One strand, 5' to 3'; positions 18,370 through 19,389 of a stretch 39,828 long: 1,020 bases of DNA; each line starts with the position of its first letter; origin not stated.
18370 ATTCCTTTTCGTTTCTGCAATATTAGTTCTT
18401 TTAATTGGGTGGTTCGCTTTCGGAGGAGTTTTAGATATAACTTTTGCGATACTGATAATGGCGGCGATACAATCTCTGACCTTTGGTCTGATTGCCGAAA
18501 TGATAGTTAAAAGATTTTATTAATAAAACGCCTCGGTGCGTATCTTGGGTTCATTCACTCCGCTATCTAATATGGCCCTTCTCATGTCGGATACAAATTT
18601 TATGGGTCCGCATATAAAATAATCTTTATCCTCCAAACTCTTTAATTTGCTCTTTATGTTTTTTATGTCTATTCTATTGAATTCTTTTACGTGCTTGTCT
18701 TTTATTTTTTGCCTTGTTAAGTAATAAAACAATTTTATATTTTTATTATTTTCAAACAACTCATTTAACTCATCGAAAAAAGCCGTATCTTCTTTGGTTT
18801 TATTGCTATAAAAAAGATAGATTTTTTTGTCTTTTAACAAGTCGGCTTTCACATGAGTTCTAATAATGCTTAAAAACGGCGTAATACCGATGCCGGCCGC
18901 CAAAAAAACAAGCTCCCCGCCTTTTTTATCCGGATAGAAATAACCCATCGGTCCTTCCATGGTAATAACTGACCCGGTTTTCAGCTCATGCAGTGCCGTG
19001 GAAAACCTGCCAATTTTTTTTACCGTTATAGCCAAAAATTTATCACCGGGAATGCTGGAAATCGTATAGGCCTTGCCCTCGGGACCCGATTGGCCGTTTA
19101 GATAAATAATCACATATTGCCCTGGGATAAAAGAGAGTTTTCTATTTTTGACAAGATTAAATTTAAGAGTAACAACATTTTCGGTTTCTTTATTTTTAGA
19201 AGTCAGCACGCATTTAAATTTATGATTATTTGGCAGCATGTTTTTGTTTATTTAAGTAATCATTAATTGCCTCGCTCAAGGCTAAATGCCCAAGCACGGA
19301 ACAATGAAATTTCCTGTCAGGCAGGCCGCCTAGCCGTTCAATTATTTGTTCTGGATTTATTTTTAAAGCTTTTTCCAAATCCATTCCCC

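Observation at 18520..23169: Six-gene operon coupling a B12-rSAM to its own Fe-S assembly and electron-supply chain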

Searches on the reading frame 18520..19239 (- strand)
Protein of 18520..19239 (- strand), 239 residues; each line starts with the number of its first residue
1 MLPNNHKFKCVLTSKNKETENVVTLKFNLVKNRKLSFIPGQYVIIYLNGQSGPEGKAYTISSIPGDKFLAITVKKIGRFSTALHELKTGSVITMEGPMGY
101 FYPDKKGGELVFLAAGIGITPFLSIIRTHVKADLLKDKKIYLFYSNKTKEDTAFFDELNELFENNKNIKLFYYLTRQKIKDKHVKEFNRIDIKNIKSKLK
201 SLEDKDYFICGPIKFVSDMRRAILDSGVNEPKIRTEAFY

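Call 3: search_protein_families(library=pfam, proteins=[window:18520-19239:-], max_evalue=0.01)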
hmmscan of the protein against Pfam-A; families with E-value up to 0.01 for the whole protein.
window:18520-19239:- (239 aa): 4 families
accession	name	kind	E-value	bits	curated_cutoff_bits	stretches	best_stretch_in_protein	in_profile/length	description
PF00175.26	NAD_binding_1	-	6.9e-15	56.1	22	1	112-220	1-108/109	Oxidoreductase NAD-binding domain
PF00970.30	FAD_binding_6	-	3.6e-12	46.9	21.1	1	10-101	2-97/99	Oxidoreductase FAD-binding domain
PF08030.17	NAD_binding_6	-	1.9e-11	44.7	22.2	1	110-190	4-90/156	Ferric reductase NAD binding domain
PF08022.18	FAD_binding_8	-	0.00015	22.3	22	1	20-86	14-81/109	FAD-binding domain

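Call 4: search_protein_families(library=ncbifam, proteins=[window:18520-19239:-], max_evalue=0.01)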
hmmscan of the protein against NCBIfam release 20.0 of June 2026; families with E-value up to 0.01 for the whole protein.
window:18520-19239:- (239 aa): 25 families
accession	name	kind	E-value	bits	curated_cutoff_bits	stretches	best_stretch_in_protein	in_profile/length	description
NF009805.0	PRK13289.1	equivalog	1.3e-34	119.8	432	1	11-238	158-392/399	NO-inducible flavohemoprotein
NF040810.1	BenC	equivalog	3.9e-29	101.9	430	1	5-238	102-330/333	benzoate 1,2-dioxygenase electron transfer component BenC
TIGR02160.1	PA_CoA_Oxy5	hypoth_equivalog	1.8e-28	99.4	420.8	1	16-239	10-242/352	1,2-phenylacetyl-CoA epoxidase subunit PaaE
NF006220.0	PRK08345.1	subfamily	3.6e-24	85.5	395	1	10-228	15-241/294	cytochrome-c3 hydrogenase subunit gamma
NF007964.0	PRK10684.1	equivalog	1.7e-23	83.1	383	1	13-238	15-237/333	NADH oxidoreductase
NF058606.1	GlBtMonoRdsGbcB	equivalog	2.8e-22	79.1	500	1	5-238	13-247/362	glycine betaine monooxygenase reductase subunit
NF045803.1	MethMoxFADbindMmoC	equivalog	7.4e-21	74.3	500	1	6-238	105-340/343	aromatic/alkene monooxygenase hydroxylase FAD-binding subunit MmoC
NF040830.1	sulfhyd_ShyC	equivalog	2.1e-20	73.1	600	1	17-168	18-167/288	NAD(P)-dependent hydrogenase/sulfhydrogenase 2 subunit gamma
NF000796.0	PRK00054.1-1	equivalog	8.5e-18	64.5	224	1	10-160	6-139/254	dihydroorotate dehydrogenase electron transfer subunit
TIGR01941.1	nqrF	equivalog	3.6e-17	62.4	295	1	75-233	238-398/405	NADH:ubiquinone reductase (Na(+)-transporting) subunit F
NF040835.1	sulfhyd_HydG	equivalog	5.5e-14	52.1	650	1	7-229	19-239/292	NADPH-dependent hydrogenase/sulfhydrogenase 1 subunit gamma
NF005963.0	PRK08051.1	equivalog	8.5e-14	51.4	230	1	8-238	4-230/233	NAD(P)H-flavin reductase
NF052252.1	flav_redu_LuxG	exception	1.3e-13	50.6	340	1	25-225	16-215/232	flavin mononucleotide reductase LuxG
NF008822.0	PRK11872.1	equivalog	3.1e-13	49.4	402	1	9-238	108-335/341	anthranilate 1,2-dioxygenase electron transfer component AntC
TIGR02911.1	sulfite_red_B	equivalog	2.4e-12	46.5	288.6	1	21-233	15-219/261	anaerobic sulfite reductase subunit AsrB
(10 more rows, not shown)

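Call 24: find_related_loci(query=A1, collection=metagenome_contigs, flank=10000)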
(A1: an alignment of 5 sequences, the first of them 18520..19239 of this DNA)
Query A1 (239 aa) in metagenome_contigs; peptide patterns used: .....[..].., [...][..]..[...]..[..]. (x = any residue, [..] = any of these).
486 stretches matched a pattern; 64 encode a relative of the query (tblastn E <= 1e-3); 64 distinct loci.
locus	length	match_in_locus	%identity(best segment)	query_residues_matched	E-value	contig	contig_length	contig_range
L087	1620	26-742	77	1-239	3e-137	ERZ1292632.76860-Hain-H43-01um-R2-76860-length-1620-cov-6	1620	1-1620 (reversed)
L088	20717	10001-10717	75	1-239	3e-120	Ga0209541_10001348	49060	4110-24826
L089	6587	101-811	74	1-239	8e-115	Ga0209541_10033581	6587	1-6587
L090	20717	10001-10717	70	1-239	4e-109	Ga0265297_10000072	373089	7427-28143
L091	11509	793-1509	67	1-239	2e-107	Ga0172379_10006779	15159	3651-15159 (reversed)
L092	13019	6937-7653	64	1-239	8e-98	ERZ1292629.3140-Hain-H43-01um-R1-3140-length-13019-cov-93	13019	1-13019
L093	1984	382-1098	60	1-239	2e-97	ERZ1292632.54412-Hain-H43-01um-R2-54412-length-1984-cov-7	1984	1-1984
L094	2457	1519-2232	59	1-239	7e-93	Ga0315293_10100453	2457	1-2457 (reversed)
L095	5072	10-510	78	73-239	6e-85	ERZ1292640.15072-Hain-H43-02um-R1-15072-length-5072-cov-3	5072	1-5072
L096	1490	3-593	63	43-239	1e-86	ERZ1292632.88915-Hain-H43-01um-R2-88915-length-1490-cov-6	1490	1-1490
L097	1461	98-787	52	11-239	4e-73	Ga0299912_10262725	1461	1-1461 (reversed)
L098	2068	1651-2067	76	1-139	4e-69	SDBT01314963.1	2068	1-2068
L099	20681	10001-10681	52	11-238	9e-67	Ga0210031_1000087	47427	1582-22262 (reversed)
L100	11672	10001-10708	48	12-239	5e-65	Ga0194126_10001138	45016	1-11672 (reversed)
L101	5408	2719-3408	46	11-239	2e-63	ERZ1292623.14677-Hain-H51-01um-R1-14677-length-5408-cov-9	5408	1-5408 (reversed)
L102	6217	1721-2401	48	11-238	2e-62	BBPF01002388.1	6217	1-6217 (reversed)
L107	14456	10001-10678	50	11-237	2e-60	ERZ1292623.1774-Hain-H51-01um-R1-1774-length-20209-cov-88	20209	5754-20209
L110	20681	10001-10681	47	11-238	1e-59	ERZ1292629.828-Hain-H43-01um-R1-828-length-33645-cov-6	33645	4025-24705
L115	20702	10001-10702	43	1-239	1e-52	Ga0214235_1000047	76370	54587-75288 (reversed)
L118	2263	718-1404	43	11-238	5e-52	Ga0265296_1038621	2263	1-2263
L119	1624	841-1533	44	11-238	2e-52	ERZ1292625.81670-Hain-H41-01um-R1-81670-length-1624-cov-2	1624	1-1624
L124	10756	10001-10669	40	17-239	4e-42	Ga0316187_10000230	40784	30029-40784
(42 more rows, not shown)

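Call 29: search_solved_structures(query=window:18520-19239:-, max_evalue=0.00001)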
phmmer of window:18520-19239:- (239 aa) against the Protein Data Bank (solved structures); distinct sequences matched with E-value up to 0.00001: 46.
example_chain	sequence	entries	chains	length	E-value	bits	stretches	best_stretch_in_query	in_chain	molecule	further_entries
3ozu_A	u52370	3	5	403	2.1e-16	63.3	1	34-238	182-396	Flavohemoprotein | Flavohemoglobin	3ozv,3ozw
1cqx_A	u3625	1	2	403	2.1e-16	63.3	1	34-238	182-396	FLAVOHEMOPROTEIN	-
7rom_A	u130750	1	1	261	2.3e-14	56.6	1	11-232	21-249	NADH-cytochrome b5 reductase 1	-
6o0a_A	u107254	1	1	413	3.7e-14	56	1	9-238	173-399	Flavohemoglobin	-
1gvh_A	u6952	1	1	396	1.8e-13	53.7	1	36-238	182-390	FLAVOHEMOPROTEIN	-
4eh1_A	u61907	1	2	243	2.2e-13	53.4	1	16-238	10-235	Flavohemoprotein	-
8qq5_A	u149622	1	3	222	2e-12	50.3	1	27-182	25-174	Oxidoreductase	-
8qq1_C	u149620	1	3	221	2e-12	50.3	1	27-173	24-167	Oxidoreductase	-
9nez_C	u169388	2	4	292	3.9e-12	49.4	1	6-178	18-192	Sulfhydrogenase 1 subunit gamma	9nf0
8qt6_A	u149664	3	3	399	9.3e-12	48.1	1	28-173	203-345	FAD-binding FR-type domain-containing protein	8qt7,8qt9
8qta_A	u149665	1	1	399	9.4e-12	48.1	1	28-173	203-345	FAD-binding FR-type domain-containing protein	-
8qq7_A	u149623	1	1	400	9.5e-12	48.1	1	28-173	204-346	FAD-binding FR-type domain-containing protein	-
1krh_A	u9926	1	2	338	2.6e-11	46.7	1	6-229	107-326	Benzoate 1,2-Dioxygenase Reductase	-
7qty_A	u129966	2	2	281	4.1e-11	46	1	77-235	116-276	Na(+)-translocating NADH-quinone reductase subunit F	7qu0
1tvc_A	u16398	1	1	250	6.2e-11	45.4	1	31-228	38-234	METHANE MONOOXYGENASE COMPONENT C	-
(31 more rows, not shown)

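Call 37: find_homologous_proteins(query=window:18520-19239:-, max_evalue=1e-10)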
Query window:18520-19239:- (239 aa): 698 proteins with E <= 1e-10 among 1344 candidates; the best 120 are listed.
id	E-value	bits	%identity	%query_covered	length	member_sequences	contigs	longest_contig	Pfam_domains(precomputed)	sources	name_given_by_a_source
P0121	1.3e-153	527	100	100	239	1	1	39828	PF00175.27,PF08030.18,PF00970.31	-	-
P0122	6.1e-122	423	77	100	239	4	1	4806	PF00175.27,PF08030.18,PF00970.31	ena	-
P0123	3.0e-120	418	81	100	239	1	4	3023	PF00175.27,PF08030.18,PF00970.31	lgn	-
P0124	1.2e-113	396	75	100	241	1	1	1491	PF00175.27,PF08030.18,PF00970.31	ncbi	-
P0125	2.9e-111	388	75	100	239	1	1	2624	PF00175.27,PF08030.18,PF00970.31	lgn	-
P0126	4.5e-109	381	76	96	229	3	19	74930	PF00175.27,PF08030.18,PF00970.31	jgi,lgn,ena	-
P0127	1.6e-108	380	72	100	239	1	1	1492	PF00175.27,PF08030.18,PF00970.31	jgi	-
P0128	2.5e-108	379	69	100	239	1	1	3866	PF08022.19,PF00175.27,PF08030.18,PF00970.31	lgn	-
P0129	3.7e-108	378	75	100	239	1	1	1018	PF00175.27,PF08030.18,PF00970.31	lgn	-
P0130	6.1e-108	378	72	100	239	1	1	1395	PF00175.27,PF08030.18,PF00970.31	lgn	-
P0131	2.6e-107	376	71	100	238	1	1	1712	PF00175.27,PF08030.18,PF00970.31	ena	-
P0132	2.0e-105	369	75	95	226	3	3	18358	PF00175.27,PF08030.18,PF00970.31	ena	-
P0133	1.3e-103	363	70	100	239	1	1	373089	PF08022.19,PF00175.27,PF08030.18,PF00970.31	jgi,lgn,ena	-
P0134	3.4e-101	356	67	100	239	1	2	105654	PF00175.27,PF08030.18,PF00970.31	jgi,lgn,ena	jgi:ferredoxin-NADP reductase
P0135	5.9e-98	345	66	100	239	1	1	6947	PF00175.27,PF08030.18,PF00970.31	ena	-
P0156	1.4e-59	219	52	95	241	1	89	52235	PF00175.27,PF08030.18,PF00970.31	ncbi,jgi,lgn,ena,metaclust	metaclust:\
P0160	9.6e-55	204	47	96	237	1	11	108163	PF00175.27,PF08030.18,PF00970.31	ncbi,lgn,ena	ncbi:MAG: FAD-dependent oxidoreductase [Patescibacteria group bacterium]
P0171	3.4e-52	195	46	96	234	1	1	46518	PF00175.27,PF08030.18,PF00970.31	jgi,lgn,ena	-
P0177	1.4e-47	180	42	95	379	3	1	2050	PF00175.27,PF01592.22,PF08030.18,PF00970.31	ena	-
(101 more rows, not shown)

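Call 39: find_encoding_contigs(protein=P0156, flank=10000, max_places=3)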
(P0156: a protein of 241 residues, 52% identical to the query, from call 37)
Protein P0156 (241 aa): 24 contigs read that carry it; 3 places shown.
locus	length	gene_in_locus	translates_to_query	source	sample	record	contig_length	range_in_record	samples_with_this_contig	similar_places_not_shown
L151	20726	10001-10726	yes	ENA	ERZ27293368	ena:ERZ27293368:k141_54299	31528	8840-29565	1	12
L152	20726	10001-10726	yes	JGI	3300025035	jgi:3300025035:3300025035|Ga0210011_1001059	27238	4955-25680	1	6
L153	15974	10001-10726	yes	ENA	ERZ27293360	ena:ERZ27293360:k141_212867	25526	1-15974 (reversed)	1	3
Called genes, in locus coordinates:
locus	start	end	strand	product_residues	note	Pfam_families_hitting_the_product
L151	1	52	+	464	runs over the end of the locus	PF08245:Mur_ligase_M, PF02875:Mur_ligase_C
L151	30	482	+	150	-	PF01951:Archease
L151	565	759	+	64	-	-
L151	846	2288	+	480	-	PF01139:RtcB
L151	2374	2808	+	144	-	PF01371:Trp_repressor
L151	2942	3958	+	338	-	PF04055:Radical_SAM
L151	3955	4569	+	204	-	PF02900:LigB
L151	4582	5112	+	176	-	PF01180:DHO_dh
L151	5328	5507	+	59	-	PF01180:DHO_dh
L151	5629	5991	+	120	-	PF01243:PNPOx_N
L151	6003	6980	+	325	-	-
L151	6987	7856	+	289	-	PF17284:Spermine_synt_N, PF01564:Spermine_synth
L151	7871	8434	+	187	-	PF01871:AMMECR1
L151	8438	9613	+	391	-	PF00266:Aminotran_5, PF01212:Beta_elim_lyase (weak)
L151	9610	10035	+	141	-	PF01592:NifU_N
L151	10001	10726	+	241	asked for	PF00970:FAD_binding_6 (weak), PF08030:NAD_binding_6 (weak), PF00175:NAD_binding_1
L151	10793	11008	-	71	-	PF12838:Fer4_7 (faint), PF13237:Fer4_10 (faint), PF25160:LdpA_Fe-S-bd (faint), PF00037:Fer4 (faint), PF13459:Fer4_15, PF13370:Fer4_13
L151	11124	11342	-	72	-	-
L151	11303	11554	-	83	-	-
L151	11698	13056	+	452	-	PF00753:Lactamase_B, PF23023:Anti-Pycsar_Apyc1, PF12706:Lactamase_B_2, PF16661:Lactamase_B_6, PF10996:Beta-Casp, PF07521:RMMBL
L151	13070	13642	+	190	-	PF18306:LDcluster4, PF03641:Lysine_decarbox (faint)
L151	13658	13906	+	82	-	PF16325:Peptidase_U32_C (weak)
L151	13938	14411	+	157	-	PF02308:MgtC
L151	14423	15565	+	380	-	PF03222:Trp_Tyr_perm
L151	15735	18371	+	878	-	PF14890:Intein_splicing (faint), PF14528:LAGLIDADG_3 (faint), PF27218:MJ0043_C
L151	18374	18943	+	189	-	PF08207:EFP_N, PF09285:Elong-fact-P_C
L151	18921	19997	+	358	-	PF03054:tRNA_Me_trans, PF20259:tRNA_Me_trans_M, PF20258:tRNA_Me_trans_C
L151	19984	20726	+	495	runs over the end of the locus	PF13567:DUF4131, PF03772:Competence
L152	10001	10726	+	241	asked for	PF00970:FAD_binding_6 (weak), PF08030:NAD_binding_6 (weak), PF00175:NAD_binding_1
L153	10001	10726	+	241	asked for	PF00970:FAD_binding_6 (weak), PF08030:NAD_binding_6 (weak), PF00175:NAD_binding_1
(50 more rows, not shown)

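Call 40: find_encoding_contigs(protein=P0160, flank=10000, max_places=2)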
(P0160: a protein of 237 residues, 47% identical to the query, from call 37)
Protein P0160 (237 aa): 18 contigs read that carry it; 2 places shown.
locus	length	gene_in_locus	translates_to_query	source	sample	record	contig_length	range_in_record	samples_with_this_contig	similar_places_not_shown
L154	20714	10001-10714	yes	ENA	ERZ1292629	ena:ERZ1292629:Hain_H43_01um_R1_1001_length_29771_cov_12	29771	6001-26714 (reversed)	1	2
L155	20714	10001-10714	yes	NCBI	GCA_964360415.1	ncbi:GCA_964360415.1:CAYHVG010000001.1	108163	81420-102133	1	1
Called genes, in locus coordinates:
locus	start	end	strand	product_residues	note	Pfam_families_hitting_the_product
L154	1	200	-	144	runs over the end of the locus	PF00456:Transketolase_N, PF00676:E1_dh (weak), PF13292:DXP_synthase_N (faint)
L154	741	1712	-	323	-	PF01370:Epimerase, PF16363:GDP_Man_Dehyd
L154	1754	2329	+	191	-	PF01380:SIS (faint), PF13580:SIS_2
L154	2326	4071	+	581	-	PF13231:PMT_2 (weak)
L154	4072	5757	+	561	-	-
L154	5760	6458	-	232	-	PF00535:Glycos_transf_2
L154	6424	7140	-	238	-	PF09335:VTT_dom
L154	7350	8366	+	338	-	PF00535:Glycos_transf_2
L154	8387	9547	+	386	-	PF00266:Aminotran_5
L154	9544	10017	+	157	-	PF01592:NifU_N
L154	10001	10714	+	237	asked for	PF00970:FAD_binding_6 (weak), PF00175:NAD_binding_1, PF08030:NAD_binding_6 (weak)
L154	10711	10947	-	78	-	PF13187:Fer4_9 (faint), PF13237:Fer4_10 (weak), PF13459:Fer4_15, PF13370:Fer4_13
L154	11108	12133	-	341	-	PF04055:Radical_SAM, PF13186:SPASM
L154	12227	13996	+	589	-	-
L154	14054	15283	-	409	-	PF01075:Glyco_transf_9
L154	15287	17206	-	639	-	PF13522:GATase_6, PF13537:GATase_7, PF00733:Asn_synthase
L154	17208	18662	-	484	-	PF01943:Polysacc_synt, PF03023:MurJ (weak), PF13440:Polysacc_synt_3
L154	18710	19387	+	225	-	PF00535:Glycos_transf_2, PF10111:Glyco_tranf_2_2, PF13641:Glyco_tranf_2_3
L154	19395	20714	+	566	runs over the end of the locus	PF02366:PMT (weak), PF13231:PMT_2 (weak)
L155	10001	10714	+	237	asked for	PF00970:FAD_binding_6 (weak), PF00175:NAD_binding_1, PF08030:NAD_binding_6 (weak)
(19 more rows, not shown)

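Call 41: find_encoding_contigs(protein=P0171, flank=10000, max_places=2)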
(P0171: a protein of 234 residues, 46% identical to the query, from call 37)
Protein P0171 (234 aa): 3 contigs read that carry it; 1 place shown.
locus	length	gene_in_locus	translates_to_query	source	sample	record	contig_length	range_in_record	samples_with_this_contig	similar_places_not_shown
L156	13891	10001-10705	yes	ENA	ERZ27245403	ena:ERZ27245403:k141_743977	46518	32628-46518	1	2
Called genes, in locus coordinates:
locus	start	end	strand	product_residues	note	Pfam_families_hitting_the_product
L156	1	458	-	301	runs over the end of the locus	PF00892:EamA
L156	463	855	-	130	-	PF00072:Response_reg, PF20274:cREC_REC (weak)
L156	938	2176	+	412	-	PF00817:IMS, PF11799:IMS_C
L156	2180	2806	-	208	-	PF13398:Peptidase_M50B (faint)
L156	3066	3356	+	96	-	-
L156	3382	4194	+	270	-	-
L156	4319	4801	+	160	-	-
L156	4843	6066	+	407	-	PF01520:Amidase_3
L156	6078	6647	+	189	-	PF01863:YgjP-like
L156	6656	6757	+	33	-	-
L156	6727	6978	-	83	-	-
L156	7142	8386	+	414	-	PF01136:Peptidase_U32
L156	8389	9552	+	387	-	PF00266:Aminotran_5, PF01212:Beta_elim_lyase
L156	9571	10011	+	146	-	PF01592:NifU_N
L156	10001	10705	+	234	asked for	PF00970:FAD_binding_6, PF00175:NAD_binding_1, PF08030:NAD_binding_6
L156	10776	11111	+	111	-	-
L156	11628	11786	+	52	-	-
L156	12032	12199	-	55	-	-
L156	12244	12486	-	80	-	-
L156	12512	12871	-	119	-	-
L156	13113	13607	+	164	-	-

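Call 42: list_cluster_members(proteins=[P0177])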
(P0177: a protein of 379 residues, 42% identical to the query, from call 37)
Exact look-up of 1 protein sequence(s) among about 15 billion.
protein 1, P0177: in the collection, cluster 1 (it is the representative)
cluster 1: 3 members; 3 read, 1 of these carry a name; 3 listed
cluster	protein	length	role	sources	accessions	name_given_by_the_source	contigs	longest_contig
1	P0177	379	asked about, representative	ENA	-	-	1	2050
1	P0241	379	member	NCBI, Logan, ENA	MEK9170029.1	MAG: iron-sulfur cluster assembly scaffold protein [Patescibacteria group bacterium]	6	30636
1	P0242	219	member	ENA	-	-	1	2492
